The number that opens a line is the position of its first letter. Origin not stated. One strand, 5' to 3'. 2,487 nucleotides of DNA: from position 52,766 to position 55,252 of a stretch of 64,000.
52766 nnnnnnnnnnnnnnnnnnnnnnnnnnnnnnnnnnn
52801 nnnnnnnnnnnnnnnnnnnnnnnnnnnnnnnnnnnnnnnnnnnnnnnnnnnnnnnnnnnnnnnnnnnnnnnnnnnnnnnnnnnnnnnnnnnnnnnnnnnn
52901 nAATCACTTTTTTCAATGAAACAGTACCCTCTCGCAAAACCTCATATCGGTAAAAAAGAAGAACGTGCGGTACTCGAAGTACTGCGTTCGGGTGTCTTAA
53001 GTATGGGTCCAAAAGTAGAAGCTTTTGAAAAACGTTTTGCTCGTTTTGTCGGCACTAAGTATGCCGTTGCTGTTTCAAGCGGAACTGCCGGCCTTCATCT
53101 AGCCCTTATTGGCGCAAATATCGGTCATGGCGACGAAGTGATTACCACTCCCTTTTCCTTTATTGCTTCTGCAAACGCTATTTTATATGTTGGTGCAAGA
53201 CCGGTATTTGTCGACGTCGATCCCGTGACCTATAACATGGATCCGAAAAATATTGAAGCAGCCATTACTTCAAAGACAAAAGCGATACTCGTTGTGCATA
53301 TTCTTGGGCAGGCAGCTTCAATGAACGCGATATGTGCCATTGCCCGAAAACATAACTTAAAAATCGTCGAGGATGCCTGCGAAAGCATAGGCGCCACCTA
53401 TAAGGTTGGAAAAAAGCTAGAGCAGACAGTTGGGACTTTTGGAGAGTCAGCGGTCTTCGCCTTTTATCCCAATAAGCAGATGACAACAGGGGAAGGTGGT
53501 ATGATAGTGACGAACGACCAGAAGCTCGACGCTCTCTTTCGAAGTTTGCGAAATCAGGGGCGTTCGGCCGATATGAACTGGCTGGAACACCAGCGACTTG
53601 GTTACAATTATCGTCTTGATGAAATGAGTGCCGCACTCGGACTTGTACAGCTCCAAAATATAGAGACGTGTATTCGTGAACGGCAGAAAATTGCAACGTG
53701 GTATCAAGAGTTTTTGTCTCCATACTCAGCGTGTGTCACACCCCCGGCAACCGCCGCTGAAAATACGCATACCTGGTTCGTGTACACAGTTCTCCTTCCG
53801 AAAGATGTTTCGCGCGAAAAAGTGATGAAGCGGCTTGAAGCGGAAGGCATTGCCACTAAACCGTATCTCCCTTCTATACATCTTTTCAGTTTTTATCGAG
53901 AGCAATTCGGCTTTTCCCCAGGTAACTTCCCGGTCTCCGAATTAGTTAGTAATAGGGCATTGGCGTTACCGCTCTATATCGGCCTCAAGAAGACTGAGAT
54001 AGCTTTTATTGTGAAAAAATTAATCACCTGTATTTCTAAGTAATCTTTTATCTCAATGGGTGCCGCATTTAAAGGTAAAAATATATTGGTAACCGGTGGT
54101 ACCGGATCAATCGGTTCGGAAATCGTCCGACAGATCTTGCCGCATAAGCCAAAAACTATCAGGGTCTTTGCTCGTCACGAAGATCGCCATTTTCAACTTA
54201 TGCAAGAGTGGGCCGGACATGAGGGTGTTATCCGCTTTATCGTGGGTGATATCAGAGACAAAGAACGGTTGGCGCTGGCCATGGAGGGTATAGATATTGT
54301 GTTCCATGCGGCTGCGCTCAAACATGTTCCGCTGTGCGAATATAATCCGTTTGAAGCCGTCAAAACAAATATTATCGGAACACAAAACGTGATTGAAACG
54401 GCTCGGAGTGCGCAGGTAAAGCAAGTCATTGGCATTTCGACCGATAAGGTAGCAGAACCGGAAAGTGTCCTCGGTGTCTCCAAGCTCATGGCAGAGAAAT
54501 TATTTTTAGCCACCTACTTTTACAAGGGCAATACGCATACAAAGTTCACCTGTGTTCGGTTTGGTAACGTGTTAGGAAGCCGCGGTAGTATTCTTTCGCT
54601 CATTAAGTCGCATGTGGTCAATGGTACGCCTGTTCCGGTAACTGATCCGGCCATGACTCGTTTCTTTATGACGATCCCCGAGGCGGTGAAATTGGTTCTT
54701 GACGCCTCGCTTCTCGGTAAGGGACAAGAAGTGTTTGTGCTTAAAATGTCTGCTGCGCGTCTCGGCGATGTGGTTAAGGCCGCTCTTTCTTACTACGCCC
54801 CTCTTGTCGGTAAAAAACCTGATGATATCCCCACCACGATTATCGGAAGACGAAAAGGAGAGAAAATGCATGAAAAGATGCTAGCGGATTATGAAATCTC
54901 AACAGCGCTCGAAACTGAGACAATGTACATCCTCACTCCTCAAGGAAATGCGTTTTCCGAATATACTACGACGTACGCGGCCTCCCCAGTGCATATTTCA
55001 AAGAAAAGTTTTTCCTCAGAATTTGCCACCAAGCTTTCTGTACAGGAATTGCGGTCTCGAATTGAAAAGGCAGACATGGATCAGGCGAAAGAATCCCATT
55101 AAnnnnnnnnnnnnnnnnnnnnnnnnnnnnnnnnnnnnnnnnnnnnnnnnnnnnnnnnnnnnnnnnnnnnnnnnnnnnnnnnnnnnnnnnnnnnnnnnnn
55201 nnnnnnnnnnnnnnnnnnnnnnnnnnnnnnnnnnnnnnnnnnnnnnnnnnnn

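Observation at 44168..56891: Legionaminic-acid-type nonulosonic acid pathway predicted to yield an N-acetimidoyl (and possibly N-formyl) derivative, with a dedicated exporter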

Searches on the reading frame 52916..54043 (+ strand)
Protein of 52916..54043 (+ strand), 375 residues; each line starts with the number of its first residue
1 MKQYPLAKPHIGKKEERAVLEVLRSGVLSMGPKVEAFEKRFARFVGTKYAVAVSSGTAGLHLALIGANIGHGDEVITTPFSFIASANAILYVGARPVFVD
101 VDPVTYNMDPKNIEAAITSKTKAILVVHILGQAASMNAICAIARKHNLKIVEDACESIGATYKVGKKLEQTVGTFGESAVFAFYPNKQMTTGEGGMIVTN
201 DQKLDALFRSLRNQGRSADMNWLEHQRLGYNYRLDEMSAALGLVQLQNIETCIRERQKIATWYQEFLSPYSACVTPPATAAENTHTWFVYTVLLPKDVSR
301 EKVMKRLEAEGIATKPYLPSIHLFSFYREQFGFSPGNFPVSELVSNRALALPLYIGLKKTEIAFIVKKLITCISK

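Call 4: search_protein_families(library=pfam, proteins=[window:52916-54043:+])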
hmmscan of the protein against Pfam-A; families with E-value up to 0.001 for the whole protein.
window:52916-54043:+ (375 aa): 4 families
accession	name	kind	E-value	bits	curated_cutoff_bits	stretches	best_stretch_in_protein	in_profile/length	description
PF01041.23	DegT_DnrJ_EryC1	-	5.6e-121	404.6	19.8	1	10-369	2-359/360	DegT/DnrJ/EryC1/StrS aminotransferase family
PF01212.27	Beta_elim_lyase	-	4.2e-10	39.9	27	1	32-272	32-270/288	Beta-eliminating lyase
PF01053.26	Cys_Met_Meta_PP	-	1.4e-09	37.5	27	1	30-155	50-175/381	Cys/Met metabolism PLP-dependent enzyme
PF00266.25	Aminotran_5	-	4.9e-07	29.5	21.5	1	33-159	44-181/371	Aminotransferase class-V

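Call 6: search_protein_families(library=ncbifam, proteins=[window:52916-54043:+], max_evalue=0.00001)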
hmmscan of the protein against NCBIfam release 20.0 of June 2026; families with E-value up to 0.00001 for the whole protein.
window:52916-54043:+ (375 aa): 23 families
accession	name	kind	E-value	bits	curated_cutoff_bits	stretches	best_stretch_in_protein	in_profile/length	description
TIGR03588.1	PseC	equivalog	1.6e-96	323.5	423.5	1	5-372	3-379/380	UDP-4-amino-4,6-dideoxy-N-acetyl-beta-L-altrosamine transaminase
TIGR04181.1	NHT_00031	hypoth_equivalog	4.1e-88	295.7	420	1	5-352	2-357/359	LegC family aminotransferase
NF008658.2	PRK11658.1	equivalog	3.3e-77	259.7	631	1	4-372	5-376/379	UDP-4-amino-4-deoxy-L-arabinose aminotransferase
NF011936.0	PRK15407.1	equivalog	1.4e-65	221.8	423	2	11-217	44-253/440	lipopolysaccharide biosynthesis protein RfbH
NF008687.0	PRK11706.1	equivalog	1.3e-64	218.3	375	1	5-372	3-373/375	dTDP-4-amino-4,6-dideoxygalactose transaminase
TIGR04427.1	PLP_DesI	equivalog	8.7e-60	202.9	650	1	30-363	50-373/390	dTDP-4-dehydro-6-deoxyglucose aminotransferase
TIGR02379.1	ECA_wecE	subfamily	6e-57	193.1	434.85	1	5-372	3-374/376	dTDP-4-amino-4,6-dideoxy-D-glucose transaminase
NF006096.0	PRK08248.1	equivalog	4.4e-11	42.1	726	1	30-154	62-186/431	homocysteine synthase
NF005816.0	PRK07682.1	equivalog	8.3e-09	34.5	620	1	51-154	93-203/390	aminotransferase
NF004621.0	PRK05957.1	equivalog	1.9e-08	33.5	498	1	48-155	89-189/389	pyridoxal phosphate-dependent aminotransferase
TIGR01326.1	OAH_OAS_sulfhy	subfamily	3.1e-08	32.8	495.1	1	30-154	55-179/418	O-acetylhomoserine aminocarboxypropyltransferase/cysteine synthase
NF004770.0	PRK06108.1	subfamily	3.5e-08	32.7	422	1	39-154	88-210/396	pyridoxal phosphate-dependent aminotransferase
NF041364.1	GntC_guanitoxin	equivalog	4e-08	32.6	415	1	50-153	62-173/356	guanitoxin biosynthesis PLP-dependent (S)-gamma-hydroxy-L-arginine cyclodehydratase GntC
NF006488.0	PRK08912.1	equivalog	6.3e-08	32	498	1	48-157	87-190/387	aminotransferase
NF006569.0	PRK09082.1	subfamily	6.6e-08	32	420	1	38-151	81-200/386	methionine aminotransferase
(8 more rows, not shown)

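Call 34: search_solved_structures(query=window:52916-54043:+, max_evalue=1e-30)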
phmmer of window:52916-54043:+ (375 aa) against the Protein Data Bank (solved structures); distinct sequences matched with E-value up to 1e-30: 55.
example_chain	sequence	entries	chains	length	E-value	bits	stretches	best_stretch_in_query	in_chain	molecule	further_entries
3bn1_A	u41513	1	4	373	3.1e-79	270.2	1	5-367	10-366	Perosamine synthetase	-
3dr7_A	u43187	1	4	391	3.7e-79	269.9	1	5-367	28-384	Putative perosamine synthetase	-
3dr4_A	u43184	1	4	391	2.5e-78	267.2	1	5-367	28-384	Putative perosamine synthetase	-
3frk_A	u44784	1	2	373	3.7e-70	240.3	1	24-369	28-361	QdtB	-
7b0d_A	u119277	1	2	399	5.5e-68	233.2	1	12-365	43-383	Glutamine--scyllo-inositol transaminase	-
4lc3_A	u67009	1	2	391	7.3e-64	219.6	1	5-366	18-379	Putative UDP-4-amino-4-deoxy-l-arabinose--oxoglutarate aminotransferase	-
8sng_A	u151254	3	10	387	1.4e-61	212.1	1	5-366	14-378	UDP-4-amino-4-deoxy-L-arabinose--oxoglutarate aminotransferase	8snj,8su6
7b0m_AAA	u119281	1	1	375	1.8e-61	211.8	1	6-355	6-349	Sugar aminotransferase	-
1mdo_A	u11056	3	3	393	4e-61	210.6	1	5-364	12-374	ArnB aminotransferase | UDP-4-amino-4-deoxy-L-arabinose--oxoglutarate aminotransferase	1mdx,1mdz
4oca_A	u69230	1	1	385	2.5e-60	208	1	5-364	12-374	UDP-4-amino-4-deoxy-L-arabinose--oxoglutarate aminotransferase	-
3nyu_A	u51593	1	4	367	8.3e-59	203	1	12-365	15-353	Aminotransferase WbpE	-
3nu7_A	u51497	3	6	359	9.3e-59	202.8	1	12-365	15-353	Aminotransferase WbpE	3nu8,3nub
8e77_A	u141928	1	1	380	4.7e-58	200.5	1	16-365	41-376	DegT/DnrJ/EryC1/StrS aminotransferase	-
8e75_A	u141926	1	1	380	4.7e-58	200.5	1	16-365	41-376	DegT/DnrJ/EryC1/StrS aminotransferase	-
3nys_A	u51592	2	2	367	4.9e-58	200.4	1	12-365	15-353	Aminotransferase WbpE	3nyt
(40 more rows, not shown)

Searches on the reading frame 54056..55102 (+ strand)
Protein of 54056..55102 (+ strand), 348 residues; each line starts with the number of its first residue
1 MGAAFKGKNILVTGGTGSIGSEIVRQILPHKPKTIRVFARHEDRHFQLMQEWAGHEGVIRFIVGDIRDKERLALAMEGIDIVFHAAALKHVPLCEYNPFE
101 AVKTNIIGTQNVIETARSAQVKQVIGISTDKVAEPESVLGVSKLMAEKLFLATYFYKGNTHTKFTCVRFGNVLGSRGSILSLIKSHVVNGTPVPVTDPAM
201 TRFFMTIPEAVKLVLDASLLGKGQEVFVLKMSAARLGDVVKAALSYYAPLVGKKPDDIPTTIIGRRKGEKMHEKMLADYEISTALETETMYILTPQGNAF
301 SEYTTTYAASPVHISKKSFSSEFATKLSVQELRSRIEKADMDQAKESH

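Call 4: search_protein_families(library=pfam, proteins=[window:54056-55102:+])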
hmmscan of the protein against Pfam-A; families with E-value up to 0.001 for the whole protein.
window:54056-55102:+ (348 aa): 10 families
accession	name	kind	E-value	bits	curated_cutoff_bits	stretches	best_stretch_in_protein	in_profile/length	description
PF02719.21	Polysacc_synt_2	-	4.3e-98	328.5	20.2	1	10-293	1-291/293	Polysaccharide biosynthesis protein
PF01370.27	Epimerase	-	8.7e-23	81.4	20.9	1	10-183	1-189/240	NAD dependent epimerase/dehydratase family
PF01073.25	3Beta_HSD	-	1.6e-19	70.4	22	1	11-136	1-123/280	3-beta hydroxysteroid dehydrogenase/isomerase family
PF16363.11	GDP_Man_Dehyd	-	7.2e-17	62.3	27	1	11-132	1-132/332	GDP-mannose 4,6 dehydratase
PF13460.12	NAD_binding_10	-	2e-13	51.1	27.2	1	14-136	1-107/184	NAD(P)H-binding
PF04321.23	RmlD_sub_bind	-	4.1e-11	42.9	27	1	9-132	2-104/287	RmlD substrate binding domain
PF07993.18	NAD_binding_4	-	2.9e-10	40.2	20.1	1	12-138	1-145/258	Male sterility protein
PF05368.20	NmrA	-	1.2e-06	28.8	27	1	8-123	3-101/298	NmrA-like family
PF08659.16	KR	-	2.4e-06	28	22.6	1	10-84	3-87/180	KR domain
PF00106.31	adh_short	-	4e-06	26.9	26.6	1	8-88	1-87/195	short chain dehydrogenase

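Call 6: search_protein_families(library=ncbifam, proteins=[window:54056-55102:+], max_evalue=0.00001)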
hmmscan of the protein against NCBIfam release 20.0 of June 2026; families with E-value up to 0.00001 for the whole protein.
window:54056-55102:+ (348 aa): 20 families
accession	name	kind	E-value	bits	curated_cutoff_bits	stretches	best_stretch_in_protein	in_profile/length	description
TIGR03589.1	PseB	equivalog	6.4e-89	298.1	407.75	1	5-324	2-311/324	UDP-N-acetylglucosamine 4,6-dehydratase (inverting)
TIGR04130.1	FnlA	equivalog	2.4e-67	227.2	730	1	5-338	2-327/337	UDP-N-acetylglucosamine 4,6-dehydratase/5-epimerase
TIGR04180.1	EDH_00030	hypoth_equivalog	7.4e-20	71.2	475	1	10-132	1-124/297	NAD-dependent 4,6-dehydratase LegB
TIGR03466.1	HpnA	hypoth_equivalog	7.8e-17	61.1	367.65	1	9-130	2-114/327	hopanoid-associated sugar epimerase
TIGR01179.1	galE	equivalog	6.9e-16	58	262.3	1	9-175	1-179/332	UDP-glucose 4-epimerase GalE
TIGR02622.1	CDP_4_6_dhtase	equivalog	1.1e-15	57.6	278.45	1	5-135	2-135/352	CDP-glucose 4,6-dehydratase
TIGR01181.1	dTDP_gluc_dehyt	equivalog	2.2e-15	56.6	365.1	1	9-132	1-128/321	dTDP-glucose 4,6-dehydratase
NF042422.1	oxyalk_red_OleD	equivalog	9.8e-14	51.4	580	1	9-135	2-116/329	2-alkyl-3-oxoalkanoate reductase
NF052578.1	StrlDmthSdmBMthl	equivalog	5.8e-13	49.3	600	1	10-128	3-112/328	sterol demethylase protein SdmB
NF007956.0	PRK10675.1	subfamily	3.8e-12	46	394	1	9-132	2-127/338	UDP-glucose 4-epimerase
NF042423.1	oxyalk_red_Shew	equivalog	5.4e-12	45.4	580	1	7-133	8-122/331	2-alkyl-3-oxoalkanoate reductase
NF041293.1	G6PDh_Azf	equivalog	4.6e-11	42.6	400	1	8-130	3-116/252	NAD-dependent glucose-6-phosphate dehydrogenase Azf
NF005539.0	PRK07201.1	equivalog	2.6e-09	36.4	549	1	10-119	3-115/657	SDR family oxidoreductase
TIGR01214.1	rmlD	equivalog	1.1e-08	34.5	224.05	1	10-132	2-103/285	dTDP-4-dehydrorhamnose reductase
NF007582.0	PRK10217.1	equivalog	5.7e-08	32.2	698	1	8-118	2-114/355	dTDP-glucose 4,6-dehydratase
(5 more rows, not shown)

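Call 19: search_solved_structures(query=window:54056-55102:+, max_evalue=1e-10, show_alignments=2)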
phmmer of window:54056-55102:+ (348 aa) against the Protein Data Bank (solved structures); distinct sequences matched with E-value up to 1e-10: 17.
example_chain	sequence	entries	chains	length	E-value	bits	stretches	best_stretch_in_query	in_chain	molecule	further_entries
6bwc_A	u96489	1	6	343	1.4e-76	260.7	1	5-305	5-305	Polysaccharide biosynthesis protein CapD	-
2gn4_A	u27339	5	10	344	6.2e-68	232.3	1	8-298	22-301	UDP-GlcNAc C6 dehydratase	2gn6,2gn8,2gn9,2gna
4j2o_A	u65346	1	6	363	3.5e-63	216.7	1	2-341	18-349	UDP-N-acetylglucosamine 4,6-dehydratase/5-epimerase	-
3vvb_A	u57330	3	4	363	3.1e-60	207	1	4-335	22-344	CapE | Capsular polysaccharide synthesis enzyme Cap8E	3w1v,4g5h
3vvc_A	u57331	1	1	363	1.1e-59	205.2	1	4-335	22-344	Capsular polysaccharide synthesis enzyme Cap8E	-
5bju_A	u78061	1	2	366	3.1e-47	164.3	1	3-288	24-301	WlaL protein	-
5bjy_A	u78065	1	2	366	8.1e-47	162.9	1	3-288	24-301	WlaL protein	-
5bjw_A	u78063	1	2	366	1.1e-46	162.5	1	3-288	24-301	WlaL protein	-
5bjx_A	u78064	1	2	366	1.6e-46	162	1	3-288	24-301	WlaL protein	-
5bjv_A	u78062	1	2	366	1.1e-45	159.3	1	3-288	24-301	WlaL protein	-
4tqg_A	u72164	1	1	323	5.4e-38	133.9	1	6-295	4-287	Putative dTDP-d-glucose 4 6-dehydratase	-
3pvz_A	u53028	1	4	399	1.7e-18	69.9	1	9-246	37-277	UDP-N-acetylglucosamine 4,6-dehydratase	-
8rdi_A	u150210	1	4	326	3.6e-15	59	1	9-178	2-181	SDR family NAD(P)-dependent oxidoreductase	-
8rdg_A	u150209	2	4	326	4.9e-15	58.5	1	9-177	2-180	SDR family NAD(P)-dependent oxidoreductase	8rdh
8vr2_A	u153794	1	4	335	4.7e-12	48.7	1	6-132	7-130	NAD-dependent epimerase/dehydratase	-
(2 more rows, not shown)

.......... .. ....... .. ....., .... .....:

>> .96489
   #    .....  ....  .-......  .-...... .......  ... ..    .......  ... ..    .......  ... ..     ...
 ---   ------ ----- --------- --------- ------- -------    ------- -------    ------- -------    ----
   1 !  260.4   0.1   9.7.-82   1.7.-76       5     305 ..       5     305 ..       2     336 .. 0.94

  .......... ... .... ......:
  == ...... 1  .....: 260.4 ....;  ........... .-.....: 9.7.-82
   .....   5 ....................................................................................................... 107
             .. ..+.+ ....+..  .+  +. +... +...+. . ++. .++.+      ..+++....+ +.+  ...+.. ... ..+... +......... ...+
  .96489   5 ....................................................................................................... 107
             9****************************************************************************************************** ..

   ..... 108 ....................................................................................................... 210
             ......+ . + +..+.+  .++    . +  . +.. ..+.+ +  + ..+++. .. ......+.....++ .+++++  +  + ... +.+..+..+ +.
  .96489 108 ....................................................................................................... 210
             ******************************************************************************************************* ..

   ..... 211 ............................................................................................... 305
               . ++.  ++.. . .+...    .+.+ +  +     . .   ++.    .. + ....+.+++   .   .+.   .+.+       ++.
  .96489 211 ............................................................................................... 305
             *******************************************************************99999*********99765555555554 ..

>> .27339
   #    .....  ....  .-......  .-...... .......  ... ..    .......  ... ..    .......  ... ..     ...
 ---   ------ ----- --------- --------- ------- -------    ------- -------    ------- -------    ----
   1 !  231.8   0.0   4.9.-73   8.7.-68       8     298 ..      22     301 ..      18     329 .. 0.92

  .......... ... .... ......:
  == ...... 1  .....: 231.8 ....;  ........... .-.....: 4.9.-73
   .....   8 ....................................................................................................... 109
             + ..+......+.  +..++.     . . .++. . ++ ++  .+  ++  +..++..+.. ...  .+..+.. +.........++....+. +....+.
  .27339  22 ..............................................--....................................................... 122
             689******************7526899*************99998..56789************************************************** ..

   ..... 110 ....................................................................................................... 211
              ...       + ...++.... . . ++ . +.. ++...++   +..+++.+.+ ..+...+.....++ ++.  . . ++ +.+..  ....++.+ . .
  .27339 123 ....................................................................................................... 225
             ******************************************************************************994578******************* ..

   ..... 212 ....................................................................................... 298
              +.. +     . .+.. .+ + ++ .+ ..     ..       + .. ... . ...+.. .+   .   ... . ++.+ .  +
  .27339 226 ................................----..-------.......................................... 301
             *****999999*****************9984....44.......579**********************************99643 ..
